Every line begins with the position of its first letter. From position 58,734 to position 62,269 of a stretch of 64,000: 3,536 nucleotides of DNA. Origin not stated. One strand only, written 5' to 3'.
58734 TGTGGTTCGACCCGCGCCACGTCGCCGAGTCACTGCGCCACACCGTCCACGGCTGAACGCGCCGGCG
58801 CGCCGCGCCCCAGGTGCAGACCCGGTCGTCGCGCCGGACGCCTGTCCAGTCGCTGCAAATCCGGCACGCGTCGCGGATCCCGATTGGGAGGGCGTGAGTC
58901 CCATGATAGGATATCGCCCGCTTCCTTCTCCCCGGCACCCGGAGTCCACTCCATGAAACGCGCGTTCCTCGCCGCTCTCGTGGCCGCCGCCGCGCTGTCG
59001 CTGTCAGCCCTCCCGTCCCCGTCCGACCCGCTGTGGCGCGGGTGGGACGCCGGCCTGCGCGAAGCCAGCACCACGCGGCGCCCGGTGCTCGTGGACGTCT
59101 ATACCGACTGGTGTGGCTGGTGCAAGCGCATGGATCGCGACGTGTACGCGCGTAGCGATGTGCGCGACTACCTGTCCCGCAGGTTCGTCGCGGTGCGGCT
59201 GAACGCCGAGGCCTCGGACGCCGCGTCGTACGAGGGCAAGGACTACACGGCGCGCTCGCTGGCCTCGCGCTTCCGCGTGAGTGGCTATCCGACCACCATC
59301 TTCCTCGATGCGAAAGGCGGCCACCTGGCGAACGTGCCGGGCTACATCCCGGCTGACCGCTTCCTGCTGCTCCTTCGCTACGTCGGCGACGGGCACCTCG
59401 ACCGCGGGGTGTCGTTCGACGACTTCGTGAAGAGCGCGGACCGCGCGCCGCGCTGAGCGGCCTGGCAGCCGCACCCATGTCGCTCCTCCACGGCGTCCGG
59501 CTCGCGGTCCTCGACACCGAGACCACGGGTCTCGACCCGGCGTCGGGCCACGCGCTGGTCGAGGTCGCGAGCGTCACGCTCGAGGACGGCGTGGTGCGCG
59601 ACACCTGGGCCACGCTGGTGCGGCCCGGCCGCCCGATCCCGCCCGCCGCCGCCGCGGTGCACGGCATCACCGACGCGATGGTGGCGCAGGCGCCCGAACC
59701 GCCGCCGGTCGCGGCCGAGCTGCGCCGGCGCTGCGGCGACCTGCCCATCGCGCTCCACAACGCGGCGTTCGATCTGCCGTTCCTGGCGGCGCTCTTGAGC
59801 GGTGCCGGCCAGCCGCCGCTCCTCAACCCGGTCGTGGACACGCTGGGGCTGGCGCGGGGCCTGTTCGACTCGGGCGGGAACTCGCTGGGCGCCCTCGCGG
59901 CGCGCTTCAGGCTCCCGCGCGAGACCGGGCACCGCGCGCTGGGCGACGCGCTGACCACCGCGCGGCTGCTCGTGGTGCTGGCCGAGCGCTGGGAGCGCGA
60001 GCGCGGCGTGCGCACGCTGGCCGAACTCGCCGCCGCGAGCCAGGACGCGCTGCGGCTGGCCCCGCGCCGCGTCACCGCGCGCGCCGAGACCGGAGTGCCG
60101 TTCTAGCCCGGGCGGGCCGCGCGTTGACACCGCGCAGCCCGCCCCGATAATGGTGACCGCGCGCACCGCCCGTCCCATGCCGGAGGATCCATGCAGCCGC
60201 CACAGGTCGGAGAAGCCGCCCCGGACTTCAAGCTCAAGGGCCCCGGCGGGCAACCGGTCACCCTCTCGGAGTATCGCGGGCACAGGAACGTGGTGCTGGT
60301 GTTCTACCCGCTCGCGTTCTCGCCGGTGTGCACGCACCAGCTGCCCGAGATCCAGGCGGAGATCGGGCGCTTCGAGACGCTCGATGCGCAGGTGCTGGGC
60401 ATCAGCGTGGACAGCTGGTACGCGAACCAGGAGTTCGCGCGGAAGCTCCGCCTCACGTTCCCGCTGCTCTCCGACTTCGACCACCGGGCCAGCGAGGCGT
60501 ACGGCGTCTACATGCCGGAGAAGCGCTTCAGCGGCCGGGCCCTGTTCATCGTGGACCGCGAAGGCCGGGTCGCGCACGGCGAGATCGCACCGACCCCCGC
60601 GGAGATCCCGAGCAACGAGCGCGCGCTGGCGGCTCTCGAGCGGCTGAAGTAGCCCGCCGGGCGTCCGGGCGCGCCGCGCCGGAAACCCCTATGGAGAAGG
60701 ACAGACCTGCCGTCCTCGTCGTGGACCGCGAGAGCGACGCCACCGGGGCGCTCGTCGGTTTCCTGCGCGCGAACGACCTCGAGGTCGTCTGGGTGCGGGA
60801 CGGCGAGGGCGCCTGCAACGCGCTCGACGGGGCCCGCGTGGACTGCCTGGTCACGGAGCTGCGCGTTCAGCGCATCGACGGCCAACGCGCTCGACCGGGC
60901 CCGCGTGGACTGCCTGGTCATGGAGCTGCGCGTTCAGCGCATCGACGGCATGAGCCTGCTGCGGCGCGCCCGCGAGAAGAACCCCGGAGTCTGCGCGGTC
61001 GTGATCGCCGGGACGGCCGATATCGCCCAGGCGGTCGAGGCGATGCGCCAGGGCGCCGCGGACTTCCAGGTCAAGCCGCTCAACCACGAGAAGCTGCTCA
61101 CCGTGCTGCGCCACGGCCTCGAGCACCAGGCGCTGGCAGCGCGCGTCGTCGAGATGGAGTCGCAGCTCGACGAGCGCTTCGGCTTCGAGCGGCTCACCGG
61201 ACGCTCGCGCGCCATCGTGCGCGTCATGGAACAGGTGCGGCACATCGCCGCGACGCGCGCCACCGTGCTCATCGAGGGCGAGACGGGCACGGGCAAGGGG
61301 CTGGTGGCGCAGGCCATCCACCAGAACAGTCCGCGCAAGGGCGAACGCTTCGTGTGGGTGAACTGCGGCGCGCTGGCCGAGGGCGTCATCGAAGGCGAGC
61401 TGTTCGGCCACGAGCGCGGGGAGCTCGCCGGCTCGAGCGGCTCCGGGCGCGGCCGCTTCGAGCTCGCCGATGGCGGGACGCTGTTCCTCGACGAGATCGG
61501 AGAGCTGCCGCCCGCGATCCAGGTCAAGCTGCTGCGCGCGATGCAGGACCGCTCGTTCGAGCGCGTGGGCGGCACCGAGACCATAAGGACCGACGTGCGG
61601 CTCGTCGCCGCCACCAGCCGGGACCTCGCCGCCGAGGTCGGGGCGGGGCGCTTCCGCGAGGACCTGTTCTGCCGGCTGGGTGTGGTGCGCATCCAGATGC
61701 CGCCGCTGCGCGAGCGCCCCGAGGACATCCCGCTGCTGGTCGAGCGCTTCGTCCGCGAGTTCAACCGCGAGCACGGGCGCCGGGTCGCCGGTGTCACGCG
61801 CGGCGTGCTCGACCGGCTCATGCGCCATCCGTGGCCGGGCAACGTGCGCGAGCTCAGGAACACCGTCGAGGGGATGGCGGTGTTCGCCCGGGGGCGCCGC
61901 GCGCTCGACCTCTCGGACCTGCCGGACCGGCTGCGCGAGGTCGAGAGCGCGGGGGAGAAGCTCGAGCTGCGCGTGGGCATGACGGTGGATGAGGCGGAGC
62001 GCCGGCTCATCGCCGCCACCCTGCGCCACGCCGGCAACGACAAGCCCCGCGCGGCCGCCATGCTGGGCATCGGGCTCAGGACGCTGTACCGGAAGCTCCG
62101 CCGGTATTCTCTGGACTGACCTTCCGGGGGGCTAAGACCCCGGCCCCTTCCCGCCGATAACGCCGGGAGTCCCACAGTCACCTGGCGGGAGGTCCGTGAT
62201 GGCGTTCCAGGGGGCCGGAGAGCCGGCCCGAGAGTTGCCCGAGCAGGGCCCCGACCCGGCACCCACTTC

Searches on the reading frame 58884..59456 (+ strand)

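Call 46: search_protein_families(library=pfam, proteins=[window:58884-59456:+], max_evalue=0.001)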
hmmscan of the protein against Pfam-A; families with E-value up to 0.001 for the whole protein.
window:58884-59456:+ (190 aa): 4 families
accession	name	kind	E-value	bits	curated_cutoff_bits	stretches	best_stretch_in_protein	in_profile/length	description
PF13098.12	Thioredoxin_2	-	1.8e-16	60.8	27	1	63-163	3-103/104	Thioredoxin-like domain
PF13899.12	Thioredoxin_7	-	1.9e-14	54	27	1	53-143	5-83/83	Thioredoxin-like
PF03190.21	Thioredox_DsbH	-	1.5e-10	41.7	27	1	51-149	22-117/163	Protein of unknown function, DUF255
PF00085.26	Thioredoxin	-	4.1e-07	30.4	23.5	1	64-153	17-90/103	Thioredoxin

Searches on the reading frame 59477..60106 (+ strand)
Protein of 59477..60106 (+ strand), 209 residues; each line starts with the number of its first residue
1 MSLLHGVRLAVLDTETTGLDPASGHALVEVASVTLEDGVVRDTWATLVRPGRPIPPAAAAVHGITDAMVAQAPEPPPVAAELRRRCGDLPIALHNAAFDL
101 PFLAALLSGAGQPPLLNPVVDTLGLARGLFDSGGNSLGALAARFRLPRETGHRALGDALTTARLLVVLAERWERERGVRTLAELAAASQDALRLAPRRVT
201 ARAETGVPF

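Call 89: search_protein_families(library=pfam, proteins=[window:59477-60106:+], max_evalue=0.001)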
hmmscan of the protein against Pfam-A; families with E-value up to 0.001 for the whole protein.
window:59477-60106:+ (209 aa): 1 family
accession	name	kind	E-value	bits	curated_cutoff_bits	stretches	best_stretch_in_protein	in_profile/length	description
PF00929.31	RNase_T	-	4.3e-27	96.1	24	1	11-165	2-164/164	Exonuclease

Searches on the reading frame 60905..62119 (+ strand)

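Call 46: search_protein_families(library=pfam, proteins=[window:60905-62119:+], max_evalue=0.001)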
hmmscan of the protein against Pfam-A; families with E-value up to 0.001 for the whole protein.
window:60905-62119:+ (404 aa): 9 families
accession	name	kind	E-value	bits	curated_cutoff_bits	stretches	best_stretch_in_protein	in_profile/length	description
PF00158.32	Sigma54_activat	-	1.2e-62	210.9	20.2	1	98-264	2-168/168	Sigma-54 interaction domain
PF25601.1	AAA_lid_14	-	3e-25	88.3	27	1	269-350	1-81/87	AAA+ ATPase lid domain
PF14532.12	Sigma54_activ_2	-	1e-20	74.8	25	1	99-268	2-138/138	Sigma-54 interaction domain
PF02954.25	HTH_8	-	6.4e-14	51.8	22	1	361-401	2-42/42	Bacterial regulatory protein, Fis family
PF00072.30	Response_reg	-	2.3e-09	37.8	30.2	1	1-68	43-110/111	Response regulator receiver domain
PF07728.20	AAA_5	-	5e-05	23.8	22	1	121-237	2-121/139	AAA domain (dynein-related subfamily)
PF13191.12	AAA_16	-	0.00025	22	32.6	1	96-214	1-121/167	AAA ATPase domain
PF01078.27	Mg_chelatase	-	0.00033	20.6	20.3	0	177-237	94-156/207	Magnesium chelatase, subunit ChlI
PF13384.12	HTH_23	-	0.00048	20.3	24.6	0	365-401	5-41/50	Homeodomain-like domain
